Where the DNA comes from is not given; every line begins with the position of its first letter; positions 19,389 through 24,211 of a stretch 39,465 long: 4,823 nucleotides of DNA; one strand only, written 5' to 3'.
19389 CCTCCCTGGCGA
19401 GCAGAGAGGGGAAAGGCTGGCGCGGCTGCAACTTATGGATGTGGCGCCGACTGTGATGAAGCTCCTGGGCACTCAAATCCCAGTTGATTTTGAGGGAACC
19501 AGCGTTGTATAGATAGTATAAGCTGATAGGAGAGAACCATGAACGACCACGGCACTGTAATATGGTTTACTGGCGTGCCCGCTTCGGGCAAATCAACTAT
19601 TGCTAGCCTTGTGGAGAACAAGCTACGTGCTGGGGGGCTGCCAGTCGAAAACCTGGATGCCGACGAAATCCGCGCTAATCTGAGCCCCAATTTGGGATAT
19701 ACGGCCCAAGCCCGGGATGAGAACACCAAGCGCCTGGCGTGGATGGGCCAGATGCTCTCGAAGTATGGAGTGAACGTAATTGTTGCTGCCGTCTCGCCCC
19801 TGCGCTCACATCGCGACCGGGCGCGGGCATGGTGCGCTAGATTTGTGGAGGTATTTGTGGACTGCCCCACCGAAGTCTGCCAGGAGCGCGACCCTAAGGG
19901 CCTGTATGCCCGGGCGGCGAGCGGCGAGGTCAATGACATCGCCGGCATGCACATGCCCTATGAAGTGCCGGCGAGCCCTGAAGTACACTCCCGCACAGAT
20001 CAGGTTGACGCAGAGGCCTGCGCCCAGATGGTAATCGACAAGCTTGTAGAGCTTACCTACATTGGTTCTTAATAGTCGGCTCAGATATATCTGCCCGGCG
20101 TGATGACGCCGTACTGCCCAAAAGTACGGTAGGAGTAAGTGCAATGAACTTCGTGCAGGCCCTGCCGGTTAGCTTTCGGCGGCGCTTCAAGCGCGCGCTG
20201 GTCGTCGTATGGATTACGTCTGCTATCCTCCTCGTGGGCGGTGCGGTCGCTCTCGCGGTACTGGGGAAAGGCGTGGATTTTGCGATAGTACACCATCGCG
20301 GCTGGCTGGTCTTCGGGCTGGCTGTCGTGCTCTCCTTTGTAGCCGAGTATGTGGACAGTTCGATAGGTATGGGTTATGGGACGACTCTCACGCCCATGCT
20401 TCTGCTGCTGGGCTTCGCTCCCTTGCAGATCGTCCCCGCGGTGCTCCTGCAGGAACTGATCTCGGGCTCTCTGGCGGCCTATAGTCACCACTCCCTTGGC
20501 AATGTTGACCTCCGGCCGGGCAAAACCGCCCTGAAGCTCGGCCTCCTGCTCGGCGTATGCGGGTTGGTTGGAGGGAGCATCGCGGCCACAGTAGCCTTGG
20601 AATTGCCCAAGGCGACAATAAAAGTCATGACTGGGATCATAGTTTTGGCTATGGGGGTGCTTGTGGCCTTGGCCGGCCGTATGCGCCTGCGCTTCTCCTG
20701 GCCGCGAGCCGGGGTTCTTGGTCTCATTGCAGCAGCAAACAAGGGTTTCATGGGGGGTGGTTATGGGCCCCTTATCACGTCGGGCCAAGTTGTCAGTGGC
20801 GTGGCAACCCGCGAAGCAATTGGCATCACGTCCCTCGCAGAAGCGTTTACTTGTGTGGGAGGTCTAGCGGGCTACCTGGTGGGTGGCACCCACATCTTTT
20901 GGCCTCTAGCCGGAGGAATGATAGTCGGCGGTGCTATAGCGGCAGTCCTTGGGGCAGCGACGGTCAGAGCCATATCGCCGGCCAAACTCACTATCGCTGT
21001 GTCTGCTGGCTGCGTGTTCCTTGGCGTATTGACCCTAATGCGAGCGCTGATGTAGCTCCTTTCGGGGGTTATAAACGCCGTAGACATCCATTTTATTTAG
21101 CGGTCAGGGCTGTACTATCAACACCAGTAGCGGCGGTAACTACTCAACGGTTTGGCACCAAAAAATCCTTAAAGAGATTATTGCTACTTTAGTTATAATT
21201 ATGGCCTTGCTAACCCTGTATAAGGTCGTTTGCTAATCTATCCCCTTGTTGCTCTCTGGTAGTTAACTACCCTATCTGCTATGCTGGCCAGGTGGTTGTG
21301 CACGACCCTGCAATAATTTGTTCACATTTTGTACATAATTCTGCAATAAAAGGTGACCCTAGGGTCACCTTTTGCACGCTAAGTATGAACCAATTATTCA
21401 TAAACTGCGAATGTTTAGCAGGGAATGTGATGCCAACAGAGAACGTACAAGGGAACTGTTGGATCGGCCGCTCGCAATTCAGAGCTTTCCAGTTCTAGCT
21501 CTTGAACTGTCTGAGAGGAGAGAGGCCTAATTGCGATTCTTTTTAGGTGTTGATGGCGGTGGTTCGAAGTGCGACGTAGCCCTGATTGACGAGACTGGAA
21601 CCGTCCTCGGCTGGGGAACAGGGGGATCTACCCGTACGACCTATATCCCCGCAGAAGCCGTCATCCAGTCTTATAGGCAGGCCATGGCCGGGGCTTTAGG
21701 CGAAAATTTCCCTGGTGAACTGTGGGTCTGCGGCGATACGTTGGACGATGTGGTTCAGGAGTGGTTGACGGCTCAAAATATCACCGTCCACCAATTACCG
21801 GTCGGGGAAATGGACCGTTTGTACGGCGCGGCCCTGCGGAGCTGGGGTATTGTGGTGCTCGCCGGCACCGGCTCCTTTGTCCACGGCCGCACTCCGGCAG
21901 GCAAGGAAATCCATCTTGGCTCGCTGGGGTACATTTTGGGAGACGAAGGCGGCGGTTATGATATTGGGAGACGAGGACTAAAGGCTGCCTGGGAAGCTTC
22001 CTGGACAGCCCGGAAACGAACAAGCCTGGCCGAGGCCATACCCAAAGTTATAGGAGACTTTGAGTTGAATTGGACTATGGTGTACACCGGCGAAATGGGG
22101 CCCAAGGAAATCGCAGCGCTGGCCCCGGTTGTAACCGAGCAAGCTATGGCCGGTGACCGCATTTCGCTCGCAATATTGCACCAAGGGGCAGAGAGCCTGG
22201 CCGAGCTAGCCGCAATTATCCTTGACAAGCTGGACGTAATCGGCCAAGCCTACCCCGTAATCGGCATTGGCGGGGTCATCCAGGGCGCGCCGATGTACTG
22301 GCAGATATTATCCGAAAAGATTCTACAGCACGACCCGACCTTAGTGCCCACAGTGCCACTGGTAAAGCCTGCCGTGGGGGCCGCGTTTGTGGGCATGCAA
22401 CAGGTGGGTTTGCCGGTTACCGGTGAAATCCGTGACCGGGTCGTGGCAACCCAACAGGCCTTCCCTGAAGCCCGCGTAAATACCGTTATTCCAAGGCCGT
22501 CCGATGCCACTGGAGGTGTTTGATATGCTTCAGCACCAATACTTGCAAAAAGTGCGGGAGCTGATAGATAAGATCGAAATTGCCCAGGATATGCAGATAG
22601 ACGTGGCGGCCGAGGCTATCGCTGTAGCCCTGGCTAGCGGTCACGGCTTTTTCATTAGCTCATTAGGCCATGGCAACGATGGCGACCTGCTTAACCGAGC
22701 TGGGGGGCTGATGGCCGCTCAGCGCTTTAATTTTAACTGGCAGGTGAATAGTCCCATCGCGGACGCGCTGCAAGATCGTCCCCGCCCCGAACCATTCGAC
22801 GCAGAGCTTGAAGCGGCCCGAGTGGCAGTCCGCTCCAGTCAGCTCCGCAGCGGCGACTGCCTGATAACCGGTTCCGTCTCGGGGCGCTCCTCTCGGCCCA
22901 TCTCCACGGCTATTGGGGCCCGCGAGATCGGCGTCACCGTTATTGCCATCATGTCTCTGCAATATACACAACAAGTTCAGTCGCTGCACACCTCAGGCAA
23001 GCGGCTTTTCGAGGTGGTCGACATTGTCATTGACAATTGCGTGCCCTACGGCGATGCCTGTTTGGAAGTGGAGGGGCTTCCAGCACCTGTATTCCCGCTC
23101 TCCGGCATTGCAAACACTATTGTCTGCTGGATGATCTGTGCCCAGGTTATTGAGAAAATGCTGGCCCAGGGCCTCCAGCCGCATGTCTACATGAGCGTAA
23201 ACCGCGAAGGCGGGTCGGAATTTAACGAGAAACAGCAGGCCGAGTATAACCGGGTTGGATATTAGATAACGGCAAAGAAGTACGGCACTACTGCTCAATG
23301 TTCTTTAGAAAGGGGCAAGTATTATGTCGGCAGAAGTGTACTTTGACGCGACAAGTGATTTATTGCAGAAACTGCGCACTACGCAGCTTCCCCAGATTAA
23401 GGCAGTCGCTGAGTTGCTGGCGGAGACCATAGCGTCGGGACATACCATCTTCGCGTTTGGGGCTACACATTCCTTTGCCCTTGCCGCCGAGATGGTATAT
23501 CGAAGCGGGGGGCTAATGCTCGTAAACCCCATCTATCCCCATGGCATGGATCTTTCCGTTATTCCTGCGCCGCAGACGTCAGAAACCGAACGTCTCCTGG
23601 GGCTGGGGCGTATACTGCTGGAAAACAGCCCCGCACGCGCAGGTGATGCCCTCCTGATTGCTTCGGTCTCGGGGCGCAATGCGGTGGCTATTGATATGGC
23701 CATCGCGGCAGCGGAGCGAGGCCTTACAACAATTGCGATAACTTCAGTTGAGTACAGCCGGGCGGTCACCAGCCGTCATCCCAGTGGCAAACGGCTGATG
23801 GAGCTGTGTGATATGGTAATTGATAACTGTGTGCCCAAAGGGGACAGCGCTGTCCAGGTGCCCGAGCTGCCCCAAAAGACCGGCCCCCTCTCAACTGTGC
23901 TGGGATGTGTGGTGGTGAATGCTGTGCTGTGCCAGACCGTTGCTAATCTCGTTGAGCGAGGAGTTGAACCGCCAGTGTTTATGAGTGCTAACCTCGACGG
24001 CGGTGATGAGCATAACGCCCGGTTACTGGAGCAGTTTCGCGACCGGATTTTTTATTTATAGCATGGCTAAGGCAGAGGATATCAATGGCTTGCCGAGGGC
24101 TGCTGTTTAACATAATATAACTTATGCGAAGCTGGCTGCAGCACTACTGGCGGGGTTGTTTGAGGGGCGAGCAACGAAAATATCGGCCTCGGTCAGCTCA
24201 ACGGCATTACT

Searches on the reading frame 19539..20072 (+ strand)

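Call 10: search_protein_families(library=pfam, proteins=[window:19539-20072:+], max_evalue=0.001)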
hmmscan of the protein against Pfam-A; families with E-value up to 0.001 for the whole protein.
window:19539-20072:+ (177 aa): 4 families
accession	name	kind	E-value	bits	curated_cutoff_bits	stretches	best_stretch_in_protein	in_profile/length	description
PF01583.26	APS_kinase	-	4.1e-49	166.9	21.1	1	5-150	2-150/152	Adenylylsulphate kinase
PF13671.12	AAA_33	-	2.7e-08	34.7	27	1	7-118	1-115/143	AAA domain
PF08433.16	KTI12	-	2.4e-05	24.4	22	1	8-144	4-140/271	Chromatin associated protein KTI12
PF13238.12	AAA_18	-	4.2e-05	24.4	29.4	1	8-117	1-107/128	AAA domain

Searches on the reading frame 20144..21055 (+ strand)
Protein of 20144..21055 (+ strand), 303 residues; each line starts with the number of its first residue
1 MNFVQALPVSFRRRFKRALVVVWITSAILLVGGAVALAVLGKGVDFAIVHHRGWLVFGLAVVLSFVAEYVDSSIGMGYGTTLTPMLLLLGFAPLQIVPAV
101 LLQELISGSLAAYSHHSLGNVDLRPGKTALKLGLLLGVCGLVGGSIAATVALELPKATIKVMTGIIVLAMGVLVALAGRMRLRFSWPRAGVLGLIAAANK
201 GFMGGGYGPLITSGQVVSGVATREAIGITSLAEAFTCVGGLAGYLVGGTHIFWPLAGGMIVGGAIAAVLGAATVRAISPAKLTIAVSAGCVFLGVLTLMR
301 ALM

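Call 10: search_protein_families(library=pfam, proteins=[window:20144-21055:+], max_evalue=0.001)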
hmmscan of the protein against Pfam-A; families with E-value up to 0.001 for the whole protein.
window:20144-21055:+ (303 aa): 1 family
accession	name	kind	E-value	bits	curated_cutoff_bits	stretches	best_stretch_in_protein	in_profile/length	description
PF01925.25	TauE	-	9.6e-27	94.6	32.6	1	61-295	2-235/237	Sulfite exporter TauE/SafE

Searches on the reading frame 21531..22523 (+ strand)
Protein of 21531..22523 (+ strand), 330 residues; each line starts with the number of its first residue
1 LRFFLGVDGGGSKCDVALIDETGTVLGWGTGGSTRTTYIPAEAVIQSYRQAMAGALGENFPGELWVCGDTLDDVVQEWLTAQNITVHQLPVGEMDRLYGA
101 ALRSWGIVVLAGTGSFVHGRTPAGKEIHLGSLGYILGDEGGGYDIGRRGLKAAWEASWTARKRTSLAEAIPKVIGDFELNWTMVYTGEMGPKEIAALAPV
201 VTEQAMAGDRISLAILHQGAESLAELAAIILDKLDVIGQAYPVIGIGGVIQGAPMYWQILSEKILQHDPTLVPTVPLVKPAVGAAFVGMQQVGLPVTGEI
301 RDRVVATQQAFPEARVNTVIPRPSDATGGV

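Call 10: search_protein_families(library=pfam, proteins=[window:21531-22523:+], max_evalue=0.001)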
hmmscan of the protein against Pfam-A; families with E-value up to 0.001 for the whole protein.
window:21531-22523:+ (330 aa): 1 family
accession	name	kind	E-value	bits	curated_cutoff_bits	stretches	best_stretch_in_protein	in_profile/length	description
PF01869.26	BcrAD_BadFG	-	3.4e-26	92.8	31.5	1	5-287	1-270/271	BadF/BadG/BcrA/BcrD ATPase family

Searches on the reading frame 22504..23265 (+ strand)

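Call 10: search_protein_families(library=pfam, proteins=[window:22504-23265:+], max_evalue=0.001)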
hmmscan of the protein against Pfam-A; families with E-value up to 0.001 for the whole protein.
window:22504-23265:+ (253 aa): 1 family
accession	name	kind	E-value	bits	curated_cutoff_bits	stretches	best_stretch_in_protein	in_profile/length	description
PF13580.11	SIS_2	-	7.5e-15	55.6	27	1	12-151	1-138/138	SIS domain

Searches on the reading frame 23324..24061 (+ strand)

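Call 10: search_protein_families(library=pfam, proteins=[window:23324-24061:+], max_evalue=0.001)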
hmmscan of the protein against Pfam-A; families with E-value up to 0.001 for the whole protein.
window:23324-24061:+ (245 aa): 1 family
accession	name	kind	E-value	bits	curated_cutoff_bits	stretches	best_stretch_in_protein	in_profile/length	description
PF13580.11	SIS_2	-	1.7e-36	125.7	27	1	6-141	2-138/138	SIS domain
